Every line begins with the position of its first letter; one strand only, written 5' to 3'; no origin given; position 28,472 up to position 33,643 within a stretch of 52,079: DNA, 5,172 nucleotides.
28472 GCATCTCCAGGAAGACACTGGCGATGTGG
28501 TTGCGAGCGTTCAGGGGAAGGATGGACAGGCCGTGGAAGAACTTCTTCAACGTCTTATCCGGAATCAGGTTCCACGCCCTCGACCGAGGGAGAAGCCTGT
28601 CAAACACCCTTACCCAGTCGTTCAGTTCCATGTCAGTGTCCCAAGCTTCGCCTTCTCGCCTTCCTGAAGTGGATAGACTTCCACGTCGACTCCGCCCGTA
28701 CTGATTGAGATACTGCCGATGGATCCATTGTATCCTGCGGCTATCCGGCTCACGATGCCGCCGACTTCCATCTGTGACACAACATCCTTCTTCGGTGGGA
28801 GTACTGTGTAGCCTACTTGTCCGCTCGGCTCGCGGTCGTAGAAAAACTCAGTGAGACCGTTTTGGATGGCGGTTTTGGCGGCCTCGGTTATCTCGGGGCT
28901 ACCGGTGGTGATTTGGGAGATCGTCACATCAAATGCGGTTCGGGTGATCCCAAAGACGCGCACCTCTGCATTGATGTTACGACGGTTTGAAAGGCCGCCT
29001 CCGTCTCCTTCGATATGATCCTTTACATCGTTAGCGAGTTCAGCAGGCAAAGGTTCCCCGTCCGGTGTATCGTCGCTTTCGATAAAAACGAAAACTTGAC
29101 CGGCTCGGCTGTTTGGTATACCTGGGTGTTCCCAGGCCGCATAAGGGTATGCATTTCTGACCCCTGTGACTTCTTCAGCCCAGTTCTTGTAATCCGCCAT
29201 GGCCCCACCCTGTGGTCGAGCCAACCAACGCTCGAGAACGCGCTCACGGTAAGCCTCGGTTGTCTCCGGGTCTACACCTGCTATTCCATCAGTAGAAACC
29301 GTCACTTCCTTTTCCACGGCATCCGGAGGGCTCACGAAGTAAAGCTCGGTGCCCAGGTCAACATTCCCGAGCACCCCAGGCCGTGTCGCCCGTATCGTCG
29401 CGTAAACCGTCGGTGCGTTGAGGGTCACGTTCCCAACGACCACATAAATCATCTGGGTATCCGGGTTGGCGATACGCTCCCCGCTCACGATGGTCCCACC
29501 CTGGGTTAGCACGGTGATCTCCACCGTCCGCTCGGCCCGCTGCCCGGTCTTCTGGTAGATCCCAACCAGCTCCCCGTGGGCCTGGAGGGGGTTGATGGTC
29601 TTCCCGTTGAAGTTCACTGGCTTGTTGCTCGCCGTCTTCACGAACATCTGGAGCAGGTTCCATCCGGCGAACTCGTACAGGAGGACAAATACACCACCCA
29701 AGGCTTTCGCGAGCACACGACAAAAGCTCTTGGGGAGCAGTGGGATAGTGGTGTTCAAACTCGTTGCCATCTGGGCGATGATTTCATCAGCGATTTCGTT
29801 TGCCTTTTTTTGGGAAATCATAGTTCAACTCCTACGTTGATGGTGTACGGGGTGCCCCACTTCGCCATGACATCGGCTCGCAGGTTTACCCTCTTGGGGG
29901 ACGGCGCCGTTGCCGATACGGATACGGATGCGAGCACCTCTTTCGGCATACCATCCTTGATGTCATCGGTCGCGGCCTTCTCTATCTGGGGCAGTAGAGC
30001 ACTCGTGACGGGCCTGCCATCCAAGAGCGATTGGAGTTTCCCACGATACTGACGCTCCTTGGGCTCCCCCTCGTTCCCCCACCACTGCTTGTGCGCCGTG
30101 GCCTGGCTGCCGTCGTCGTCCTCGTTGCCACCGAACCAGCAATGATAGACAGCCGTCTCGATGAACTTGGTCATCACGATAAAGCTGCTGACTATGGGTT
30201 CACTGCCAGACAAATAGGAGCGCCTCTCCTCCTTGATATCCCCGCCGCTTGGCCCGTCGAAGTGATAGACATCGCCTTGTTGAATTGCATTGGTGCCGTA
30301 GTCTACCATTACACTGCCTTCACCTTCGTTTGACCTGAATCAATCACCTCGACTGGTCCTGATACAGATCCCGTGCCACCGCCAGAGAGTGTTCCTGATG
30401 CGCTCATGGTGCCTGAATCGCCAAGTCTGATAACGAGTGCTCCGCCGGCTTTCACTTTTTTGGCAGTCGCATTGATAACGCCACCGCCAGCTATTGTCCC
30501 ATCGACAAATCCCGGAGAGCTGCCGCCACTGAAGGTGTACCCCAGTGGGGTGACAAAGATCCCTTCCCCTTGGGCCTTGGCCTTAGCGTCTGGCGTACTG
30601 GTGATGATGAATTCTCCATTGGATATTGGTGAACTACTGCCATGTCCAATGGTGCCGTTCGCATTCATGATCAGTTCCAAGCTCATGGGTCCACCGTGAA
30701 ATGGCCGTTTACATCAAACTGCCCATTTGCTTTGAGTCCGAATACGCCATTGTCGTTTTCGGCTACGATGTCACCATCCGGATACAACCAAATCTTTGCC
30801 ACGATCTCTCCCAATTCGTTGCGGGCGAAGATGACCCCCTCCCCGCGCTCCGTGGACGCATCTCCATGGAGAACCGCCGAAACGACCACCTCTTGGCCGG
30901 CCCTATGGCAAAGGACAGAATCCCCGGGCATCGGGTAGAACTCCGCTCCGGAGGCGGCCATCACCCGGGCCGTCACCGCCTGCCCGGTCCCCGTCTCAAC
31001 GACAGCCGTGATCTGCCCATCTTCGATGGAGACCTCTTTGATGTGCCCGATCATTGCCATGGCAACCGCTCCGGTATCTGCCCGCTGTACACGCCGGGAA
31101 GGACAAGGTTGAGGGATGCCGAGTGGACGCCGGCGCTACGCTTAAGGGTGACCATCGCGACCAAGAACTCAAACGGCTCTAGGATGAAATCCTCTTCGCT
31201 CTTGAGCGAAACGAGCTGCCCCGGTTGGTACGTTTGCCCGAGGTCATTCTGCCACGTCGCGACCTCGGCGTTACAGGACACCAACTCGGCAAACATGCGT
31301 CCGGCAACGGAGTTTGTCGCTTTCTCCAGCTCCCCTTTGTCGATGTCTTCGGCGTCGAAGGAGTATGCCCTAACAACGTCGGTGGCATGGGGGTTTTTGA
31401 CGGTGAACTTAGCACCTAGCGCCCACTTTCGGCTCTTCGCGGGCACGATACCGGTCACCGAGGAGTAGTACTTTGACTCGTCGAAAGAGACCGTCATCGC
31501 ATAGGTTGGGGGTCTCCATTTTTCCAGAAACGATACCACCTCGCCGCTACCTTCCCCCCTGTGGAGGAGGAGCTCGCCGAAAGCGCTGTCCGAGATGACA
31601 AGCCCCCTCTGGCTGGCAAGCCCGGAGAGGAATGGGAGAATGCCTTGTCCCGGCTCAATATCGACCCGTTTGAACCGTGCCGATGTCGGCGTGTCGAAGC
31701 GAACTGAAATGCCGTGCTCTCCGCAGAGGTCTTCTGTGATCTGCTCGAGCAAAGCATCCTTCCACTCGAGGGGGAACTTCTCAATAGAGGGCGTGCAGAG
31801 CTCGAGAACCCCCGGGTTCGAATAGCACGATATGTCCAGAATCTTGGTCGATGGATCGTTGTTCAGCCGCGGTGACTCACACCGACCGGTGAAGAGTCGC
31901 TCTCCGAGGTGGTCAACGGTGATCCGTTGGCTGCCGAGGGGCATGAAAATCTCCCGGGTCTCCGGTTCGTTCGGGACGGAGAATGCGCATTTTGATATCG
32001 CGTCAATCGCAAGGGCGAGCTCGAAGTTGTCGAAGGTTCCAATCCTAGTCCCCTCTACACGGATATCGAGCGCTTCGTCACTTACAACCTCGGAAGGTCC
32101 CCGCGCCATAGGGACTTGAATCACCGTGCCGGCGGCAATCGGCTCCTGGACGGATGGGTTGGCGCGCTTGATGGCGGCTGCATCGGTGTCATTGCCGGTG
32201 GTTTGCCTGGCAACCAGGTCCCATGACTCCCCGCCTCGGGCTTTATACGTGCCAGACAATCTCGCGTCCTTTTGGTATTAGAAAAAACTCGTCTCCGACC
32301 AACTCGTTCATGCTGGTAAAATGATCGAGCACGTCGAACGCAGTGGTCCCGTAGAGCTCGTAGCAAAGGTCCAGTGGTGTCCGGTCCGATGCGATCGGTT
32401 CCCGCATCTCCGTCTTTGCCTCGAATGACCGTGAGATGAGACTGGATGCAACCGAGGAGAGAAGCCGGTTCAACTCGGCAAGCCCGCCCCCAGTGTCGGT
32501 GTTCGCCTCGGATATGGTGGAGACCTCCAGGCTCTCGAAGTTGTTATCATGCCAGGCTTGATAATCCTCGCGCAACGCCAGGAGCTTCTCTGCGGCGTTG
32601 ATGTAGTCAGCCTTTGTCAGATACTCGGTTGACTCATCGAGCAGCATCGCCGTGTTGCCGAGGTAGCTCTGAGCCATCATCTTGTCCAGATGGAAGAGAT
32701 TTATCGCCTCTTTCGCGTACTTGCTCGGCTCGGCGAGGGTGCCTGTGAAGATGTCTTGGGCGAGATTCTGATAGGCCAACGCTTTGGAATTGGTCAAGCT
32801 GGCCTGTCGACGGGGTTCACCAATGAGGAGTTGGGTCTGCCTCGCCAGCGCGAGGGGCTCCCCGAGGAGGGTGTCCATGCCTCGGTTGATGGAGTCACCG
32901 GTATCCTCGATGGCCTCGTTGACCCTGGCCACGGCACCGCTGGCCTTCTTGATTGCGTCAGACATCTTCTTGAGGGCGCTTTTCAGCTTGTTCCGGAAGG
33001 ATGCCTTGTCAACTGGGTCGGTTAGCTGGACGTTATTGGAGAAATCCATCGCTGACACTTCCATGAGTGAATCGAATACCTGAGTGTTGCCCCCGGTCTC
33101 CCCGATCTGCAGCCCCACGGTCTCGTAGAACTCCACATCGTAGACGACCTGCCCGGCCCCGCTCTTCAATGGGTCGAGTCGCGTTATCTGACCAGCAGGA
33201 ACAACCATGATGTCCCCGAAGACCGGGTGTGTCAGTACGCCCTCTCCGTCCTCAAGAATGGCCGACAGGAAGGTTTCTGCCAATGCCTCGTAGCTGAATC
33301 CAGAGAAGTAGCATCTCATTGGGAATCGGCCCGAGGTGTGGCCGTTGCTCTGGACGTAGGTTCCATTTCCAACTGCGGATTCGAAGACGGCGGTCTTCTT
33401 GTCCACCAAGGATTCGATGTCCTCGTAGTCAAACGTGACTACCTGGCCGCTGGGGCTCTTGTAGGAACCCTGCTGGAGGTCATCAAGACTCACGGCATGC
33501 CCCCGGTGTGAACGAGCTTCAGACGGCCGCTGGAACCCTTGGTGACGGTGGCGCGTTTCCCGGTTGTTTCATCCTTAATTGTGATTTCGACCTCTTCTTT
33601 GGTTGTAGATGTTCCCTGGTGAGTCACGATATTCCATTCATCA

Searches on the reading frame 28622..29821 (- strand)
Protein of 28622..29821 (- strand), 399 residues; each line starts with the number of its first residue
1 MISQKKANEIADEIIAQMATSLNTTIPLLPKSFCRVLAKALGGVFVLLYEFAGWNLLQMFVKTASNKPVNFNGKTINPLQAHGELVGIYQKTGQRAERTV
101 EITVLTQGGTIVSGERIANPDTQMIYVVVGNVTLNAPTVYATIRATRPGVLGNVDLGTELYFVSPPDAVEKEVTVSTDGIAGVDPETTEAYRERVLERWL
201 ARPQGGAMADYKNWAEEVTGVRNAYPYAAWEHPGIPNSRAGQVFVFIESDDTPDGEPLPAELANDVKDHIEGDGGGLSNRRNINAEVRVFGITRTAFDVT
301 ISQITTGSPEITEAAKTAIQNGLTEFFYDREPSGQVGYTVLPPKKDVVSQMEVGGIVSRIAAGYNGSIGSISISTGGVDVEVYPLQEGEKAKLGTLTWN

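Call 58: search_protein_families(library=pfam, proteins=[window:28622-29821:-], max_evalue=0.01)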
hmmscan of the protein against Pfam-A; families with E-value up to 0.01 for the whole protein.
window:28622-29821:- (399 aa): 1 family
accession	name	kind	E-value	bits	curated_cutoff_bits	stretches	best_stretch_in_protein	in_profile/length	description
PF04865.19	Baseplate_J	-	4.1e-39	134.9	21.1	1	79-334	5-244/255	Baseplate J-like protein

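Call 59: search_protein_families(library=phrogs, proteins=[window:28622-29821:-], max_evalue=0.001)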
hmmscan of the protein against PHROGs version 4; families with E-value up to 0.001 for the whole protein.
window:28622-29821:- (399 aa): 3 families
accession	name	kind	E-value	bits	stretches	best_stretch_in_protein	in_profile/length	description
phrog_6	-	tail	8.9e-47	160.9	1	2-397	67-427/548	baseplate wedge subunit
phrog_1608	-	tail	3e-14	53.9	1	181-336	3-146/192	tail protein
phrog_2103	-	tail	5.6e-05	23.7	1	26-168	26-156/162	baseplate protein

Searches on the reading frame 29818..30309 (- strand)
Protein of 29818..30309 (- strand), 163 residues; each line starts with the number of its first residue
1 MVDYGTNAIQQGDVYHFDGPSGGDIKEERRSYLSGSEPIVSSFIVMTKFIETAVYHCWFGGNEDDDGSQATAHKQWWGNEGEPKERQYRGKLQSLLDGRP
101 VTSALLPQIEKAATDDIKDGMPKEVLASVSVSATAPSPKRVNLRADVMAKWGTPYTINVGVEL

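Call 58: search_protein_families(library=pfam, proteins=[window:29818-30309:-], max_evalue=0.01)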
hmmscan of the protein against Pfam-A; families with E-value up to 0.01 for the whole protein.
window:29818-30309:- (163 aa): 0 families

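Call 59: search_protein_families(library=phrogs, proteins=[window:29818-30309:-], max_evalue=0.001)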
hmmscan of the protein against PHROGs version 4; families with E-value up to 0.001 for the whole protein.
window:29818-30309:- (163 aa): 1 family
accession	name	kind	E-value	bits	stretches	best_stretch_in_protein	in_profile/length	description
phrog_180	-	tail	2.4e-08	34.7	1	45-160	24-139/148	baseplate wedge subunit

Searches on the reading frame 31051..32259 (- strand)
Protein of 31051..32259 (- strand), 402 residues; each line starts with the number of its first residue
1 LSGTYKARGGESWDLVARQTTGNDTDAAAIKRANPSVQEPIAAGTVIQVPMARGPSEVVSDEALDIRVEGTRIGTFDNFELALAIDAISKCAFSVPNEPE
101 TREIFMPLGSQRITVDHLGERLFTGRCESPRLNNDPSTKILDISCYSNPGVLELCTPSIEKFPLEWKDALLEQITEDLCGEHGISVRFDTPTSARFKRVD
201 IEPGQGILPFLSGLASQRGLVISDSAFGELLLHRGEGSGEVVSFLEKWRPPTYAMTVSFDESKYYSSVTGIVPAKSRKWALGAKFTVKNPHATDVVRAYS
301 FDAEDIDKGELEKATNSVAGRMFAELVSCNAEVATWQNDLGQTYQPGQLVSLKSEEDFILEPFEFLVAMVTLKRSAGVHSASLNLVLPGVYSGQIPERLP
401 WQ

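Call 58: search_protein_families(library=pfam, proteins=[window:31051-32259:-], max_evalue=0.01)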
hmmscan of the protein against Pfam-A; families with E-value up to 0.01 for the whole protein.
window:31051-32259:- (402 aa): 1 family
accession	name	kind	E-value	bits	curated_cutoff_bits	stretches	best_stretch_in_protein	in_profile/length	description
PF22255.2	Gp44-like_2nd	-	4.3e-12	46.3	27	1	162-233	12-83/84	Baseplate hub protein gp44-like, second domain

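Call 59: search_protein_families(library=phrogs, proteins=[window:31051-32259:-], max_evalue=0.001)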
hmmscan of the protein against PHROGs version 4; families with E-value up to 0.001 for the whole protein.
window:31051-32259:- (402 aa): 3 families
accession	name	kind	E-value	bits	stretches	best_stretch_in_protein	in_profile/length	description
phrog_177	-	tail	1.4e-51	177.1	1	2-396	14-417/623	baseplate hub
phrog_11191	-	unknown function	5.8e-07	29.7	1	119-234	65-181/258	-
phrog_46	-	tail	0.00043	21.3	1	2-55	7-64/130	baseplate hub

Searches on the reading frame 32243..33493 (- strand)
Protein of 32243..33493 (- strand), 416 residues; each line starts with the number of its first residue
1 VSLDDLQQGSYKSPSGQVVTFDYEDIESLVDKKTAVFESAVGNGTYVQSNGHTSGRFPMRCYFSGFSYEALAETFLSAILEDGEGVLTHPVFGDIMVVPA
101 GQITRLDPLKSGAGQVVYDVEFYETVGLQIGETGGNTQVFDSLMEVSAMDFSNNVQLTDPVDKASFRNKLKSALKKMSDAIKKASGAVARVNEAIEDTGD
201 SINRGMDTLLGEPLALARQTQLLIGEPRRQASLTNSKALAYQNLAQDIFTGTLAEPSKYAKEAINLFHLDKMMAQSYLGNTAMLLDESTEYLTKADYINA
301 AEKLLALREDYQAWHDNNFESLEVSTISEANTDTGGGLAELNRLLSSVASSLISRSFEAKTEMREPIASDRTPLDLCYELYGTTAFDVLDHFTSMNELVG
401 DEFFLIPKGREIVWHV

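Call 58: search_protein_families(library=pfam, proteins=[window:32243-33493:-], max_evalue=0.01)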
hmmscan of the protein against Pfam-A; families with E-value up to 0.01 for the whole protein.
window:32243-33493:- (416 aa): 1 family
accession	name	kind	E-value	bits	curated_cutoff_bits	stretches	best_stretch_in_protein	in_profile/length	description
PF07157.17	DNA_circ_N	-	8.3e-09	36.2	21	1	19-96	10-87/88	DNA circularisation protein N-terminus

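Call 59: search_protein_families(library=phrogs, proteins=[window:32243-33493:-], max_evalue=0.001)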
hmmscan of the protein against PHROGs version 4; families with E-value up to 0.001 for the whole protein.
window:32243-33493:- (416 aa): 2 families
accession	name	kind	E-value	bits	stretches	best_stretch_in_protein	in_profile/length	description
phrog_184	-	tail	2.6e-32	113.5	1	4-414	7-408/411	baseplate hub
phrog_16855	-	tail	1.3e-07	32.7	1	6-124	8-120/158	Gpu-like tail protein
